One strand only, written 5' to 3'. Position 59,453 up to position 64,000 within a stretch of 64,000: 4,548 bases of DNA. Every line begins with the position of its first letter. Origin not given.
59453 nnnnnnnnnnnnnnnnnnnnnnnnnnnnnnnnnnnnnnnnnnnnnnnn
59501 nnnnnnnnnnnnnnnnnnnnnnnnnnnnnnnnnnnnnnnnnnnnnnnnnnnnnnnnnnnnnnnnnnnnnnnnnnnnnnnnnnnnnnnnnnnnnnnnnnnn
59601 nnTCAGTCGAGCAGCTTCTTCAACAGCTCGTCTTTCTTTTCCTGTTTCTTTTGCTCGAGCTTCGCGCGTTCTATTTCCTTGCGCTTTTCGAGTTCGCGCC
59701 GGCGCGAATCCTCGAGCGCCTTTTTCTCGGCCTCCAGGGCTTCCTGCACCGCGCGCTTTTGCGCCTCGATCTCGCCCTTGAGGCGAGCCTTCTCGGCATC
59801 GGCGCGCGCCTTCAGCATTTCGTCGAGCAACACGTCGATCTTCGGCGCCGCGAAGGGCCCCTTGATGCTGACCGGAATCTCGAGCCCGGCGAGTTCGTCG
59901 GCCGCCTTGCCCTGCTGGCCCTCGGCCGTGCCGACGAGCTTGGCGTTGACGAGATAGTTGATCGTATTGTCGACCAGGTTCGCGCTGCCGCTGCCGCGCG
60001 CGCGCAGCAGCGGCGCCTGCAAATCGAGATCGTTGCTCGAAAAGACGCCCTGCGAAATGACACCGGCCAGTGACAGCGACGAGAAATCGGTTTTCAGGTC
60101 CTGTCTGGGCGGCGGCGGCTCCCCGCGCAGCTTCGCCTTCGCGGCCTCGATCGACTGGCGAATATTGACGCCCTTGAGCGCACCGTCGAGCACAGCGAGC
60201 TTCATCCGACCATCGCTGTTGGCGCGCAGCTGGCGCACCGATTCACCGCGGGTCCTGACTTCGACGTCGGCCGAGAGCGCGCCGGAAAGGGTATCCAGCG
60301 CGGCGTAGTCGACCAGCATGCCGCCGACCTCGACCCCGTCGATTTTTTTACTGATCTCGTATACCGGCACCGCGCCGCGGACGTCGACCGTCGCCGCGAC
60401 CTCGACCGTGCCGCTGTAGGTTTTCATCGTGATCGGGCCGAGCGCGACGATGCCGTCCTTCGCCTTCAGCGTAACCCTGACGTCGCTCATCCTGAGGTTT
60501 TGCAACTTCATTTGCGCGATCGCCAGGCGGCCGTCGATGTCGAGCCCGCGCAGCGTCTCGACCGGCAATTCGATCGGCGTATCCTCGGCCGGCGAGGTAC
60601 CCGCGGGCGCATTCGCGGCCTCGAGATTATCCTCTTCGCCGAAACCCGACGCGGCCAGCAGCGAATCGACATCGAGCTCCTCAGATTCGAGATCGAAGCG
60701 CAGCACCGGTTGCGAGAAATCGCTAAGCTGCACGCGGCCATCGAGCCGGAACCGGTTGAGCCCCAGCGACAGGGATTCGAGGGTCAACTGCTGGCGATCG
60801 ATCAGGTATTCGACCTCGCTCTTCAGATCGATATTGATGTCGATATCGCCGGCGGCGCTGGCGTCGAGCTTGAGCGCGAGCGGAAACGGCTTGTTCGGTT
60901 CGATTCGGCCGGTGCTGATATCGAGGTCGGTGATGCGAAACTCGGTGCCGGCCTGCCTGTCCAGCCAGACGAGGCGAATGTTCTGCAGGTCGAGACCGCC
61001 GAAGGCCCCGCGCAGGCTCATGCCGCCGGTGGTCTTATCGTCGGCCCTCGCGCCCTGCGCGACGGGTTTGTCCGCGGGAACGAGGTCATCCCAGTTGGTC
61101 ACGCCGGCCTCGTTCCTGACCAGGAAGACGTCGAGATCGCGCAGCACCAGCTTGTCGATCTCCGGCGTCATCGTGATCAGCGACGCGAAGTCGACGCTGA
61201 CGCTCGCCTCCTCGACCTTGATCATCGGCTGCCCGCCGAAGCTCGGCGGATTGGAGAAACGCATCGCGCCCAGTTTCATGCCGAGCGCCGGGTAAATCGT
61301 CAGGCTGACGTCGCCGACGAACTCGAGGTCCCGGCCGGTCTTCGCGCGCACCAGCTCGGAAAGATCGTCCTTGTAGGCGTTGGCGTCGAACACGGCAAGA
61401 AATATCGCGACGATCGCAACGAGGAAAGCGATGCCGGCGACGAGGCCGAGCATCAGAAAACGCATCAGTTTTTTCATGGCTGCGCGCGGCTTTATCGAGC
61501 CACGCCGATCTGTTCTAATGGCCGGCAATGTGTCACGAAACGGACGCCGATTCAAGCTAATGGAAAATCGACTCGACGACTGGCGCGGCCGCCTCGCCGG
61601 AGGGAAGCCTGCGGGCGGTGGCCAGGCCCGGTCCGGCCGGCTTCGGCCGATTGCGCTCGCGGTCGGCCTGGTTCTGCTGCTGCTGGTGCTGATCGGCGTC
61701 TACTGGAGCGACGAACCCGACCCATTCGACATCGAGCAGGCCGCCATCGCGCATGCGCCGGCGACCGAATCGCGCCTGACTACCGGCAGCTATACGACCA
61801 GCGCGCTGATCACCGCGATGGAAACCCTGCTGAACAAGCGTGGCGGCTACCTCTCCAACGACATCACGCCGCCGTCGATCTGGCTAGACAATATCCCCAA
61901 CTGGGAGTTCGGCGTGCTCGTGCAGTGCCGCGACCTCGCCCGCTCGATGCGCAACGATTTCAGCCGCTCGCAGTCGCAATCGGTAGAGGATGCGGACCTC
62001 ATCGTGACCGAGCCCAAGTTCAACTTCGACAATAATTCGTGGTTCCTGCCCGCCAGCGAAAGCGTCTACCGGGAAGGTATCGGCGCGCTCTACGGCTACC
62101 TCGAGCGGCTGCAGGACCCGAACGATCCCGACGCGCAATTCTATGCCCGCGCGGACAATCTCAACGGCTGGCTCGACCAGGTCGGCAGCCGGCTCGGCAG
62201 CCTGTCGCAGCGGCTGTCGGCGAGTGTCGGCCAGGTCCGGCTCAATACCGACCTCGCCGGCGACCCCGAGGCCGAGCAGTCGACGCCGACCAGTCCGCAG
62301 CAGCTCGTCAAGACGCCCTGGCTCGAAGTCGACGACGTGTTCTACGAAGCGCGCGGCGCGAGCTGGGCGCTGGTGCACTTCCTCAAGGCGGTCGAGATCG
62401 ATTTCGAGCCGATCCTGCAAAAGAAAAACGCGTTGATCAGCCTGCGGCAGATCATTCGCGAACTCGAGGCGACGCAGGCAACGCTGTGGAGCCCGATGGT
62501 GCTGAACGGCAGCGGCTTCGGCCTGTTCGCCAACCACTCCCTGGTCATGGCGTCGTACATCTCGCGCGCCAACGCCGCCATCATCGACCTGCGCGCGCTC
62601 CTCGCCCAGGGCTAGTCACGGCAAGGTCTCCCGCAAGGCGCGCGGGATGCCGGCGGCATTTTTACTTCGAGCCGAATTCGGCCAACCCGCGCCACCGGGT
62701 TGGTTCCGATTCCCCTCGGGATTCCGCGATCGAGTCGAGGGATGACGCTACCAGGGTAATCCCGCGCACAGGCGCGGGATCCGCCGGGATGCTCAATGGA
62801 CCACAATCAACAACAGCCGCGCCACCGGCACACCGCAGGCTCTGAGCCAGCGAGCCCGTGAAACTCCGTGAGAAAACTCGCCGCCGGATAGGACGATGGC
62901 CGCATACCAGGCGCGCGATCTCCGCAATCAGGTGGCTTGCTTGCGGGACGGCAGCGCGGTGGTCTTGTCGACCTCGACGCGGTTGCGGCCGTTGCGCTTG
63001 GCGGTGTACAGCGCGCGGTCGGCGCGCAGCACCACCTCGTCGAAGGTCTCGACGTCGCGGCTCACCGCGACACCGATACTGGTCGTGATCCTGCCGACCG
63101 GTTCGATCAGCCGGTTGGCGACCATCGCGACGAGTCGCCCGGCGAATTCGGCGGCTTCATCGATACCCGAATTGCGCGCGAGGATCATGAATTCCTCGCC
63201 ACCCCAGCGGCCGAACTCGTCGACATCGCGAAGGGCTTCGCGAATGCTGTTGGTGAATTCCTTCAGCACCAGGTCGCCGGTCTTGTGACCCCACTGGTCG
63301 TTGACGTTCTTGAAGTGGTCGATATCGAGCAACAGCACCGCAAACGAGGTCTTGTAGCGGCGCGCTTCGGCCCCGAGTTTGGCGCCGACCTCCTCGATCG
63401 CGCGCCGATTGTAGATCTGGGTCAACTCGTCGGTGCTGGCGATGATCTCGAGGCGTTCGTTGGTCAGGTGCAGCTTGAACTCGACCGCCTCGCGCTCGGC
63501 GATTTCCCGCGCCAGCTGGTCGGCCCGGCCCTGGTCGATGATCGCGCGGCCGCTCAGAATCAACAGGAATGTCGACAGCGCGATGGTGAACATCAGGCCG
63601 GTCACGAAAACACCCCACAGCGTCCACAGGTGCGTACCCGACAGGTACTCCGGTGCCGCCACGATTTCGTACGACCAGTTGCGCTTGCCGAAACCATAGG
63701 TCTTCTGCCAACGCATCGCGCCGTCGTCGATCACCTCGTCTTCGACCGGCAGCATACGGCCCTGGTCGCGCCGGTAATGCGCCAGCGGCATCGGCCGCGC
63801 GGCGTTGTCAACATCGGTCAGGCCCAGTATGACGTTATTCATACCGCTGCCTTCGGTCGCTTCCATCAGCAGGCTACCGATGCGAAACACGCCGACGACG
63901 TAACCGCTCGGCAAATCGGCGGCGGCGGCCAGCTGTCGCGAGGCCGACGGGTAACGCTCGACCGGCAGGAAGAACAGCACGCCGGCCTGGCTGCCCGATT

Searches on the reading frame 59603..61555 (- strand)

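Call 38: search_protein_families(library=ncbifam, proteins=[window:59603-61555:-], max_evalue=1e-10)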
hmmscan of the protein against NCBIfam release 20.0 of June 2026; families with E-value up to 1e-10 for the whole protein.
window:59603-61555:- (650 aa): 1 family
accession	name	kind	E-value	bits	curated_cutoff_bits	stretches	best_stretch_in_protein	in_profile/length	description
NF008091.0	PRK10833.1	equivalog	2e-39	135.6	412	1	243-602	240-605/618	outer membrane assembly protein AsmA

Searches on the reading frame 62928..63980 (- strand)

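Call 46: search_protein_families(library=ncbifam, proteins=[window:62928-63980:-], max_evalue=1e-8)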
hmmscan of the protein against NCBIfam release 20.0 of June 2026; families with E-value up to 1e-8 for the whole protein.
window:62928-63980:- (350 aa): 19 families
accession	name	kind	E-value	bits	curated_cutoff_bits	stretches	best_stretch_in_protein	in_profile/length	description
NF038266.1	diguan_SiaD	equivalog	1.2e-49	169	290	1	170-335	83-252/252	biofilm regulation diguanylate cyclase SiaD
TIGR00254.1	GGDEF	domain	1.7e-44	151.5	37.4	1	177-338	1-167/168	diguanylate cyclase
NF007380.0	PRK09894.1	equivalog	4.1e-42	144.5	256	1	172-339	117-288/296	diguanylate cyclase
NF007135.0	PRK09581.1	equivalog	5.6e-40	137.5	474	1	180-336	291-453/457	PleD family two-component system response regulator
NF007423.1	PRK09966.1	equivalog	9.3e-35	120.2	325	1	162-328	220-390/390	diguanylate cyclase DgcN/YfiN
NF051473.1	DigCycDgcsShew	equivalog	1.1e-33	116.8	400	1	181-337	135-290/291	diguanylate cyclase DgcS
NF041606.1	dguan_cyc_DgcA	equivalog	7.7e-33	113.9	370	1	175-338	172-339/340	diguanylate cyclase DgcA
NF011955.1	PRK15426.1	equivalog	7.5e-32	110.2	408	1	174-338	391-561/564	cellulose biosynthesis regulator diguanylate cyclase DgcQ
NF007298.0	PRK09776.1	equivalog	6.6e-31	107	1135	1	176-340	679-847/1111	diguanylate cyclase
NF007599.0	PRK10245.1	equivalog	5.1e-29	100.9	402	1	169-337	198-369/371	diguanylate cyclase AdrA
NF047654.1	DiguCycDgcRLepto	equivalog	7.5e-28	97.3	500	1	169-335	121-293/295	diguanylate cyclase DgcR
NF007474.0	PRK10060.1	equivalog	2e-26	92.4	782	1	173-337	229-394/663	cyclic di-GMP phosphodiesterase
NF045675.1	PhdiestaseDibA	equivalog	9e-25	87.1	980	1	173-334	195-360/623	phosphodiesterase DibA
NF040885.1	diguan_DgcJ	equivalog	9.7e-22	77.4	500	1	182-333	342-491/493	diguanylate cyclase DgcJ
NF047872.1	GGDEF_GdpS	equivalog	2.3e-21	76.4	400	1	175-335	181-347/355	GGDEF domain-containing protein GdpS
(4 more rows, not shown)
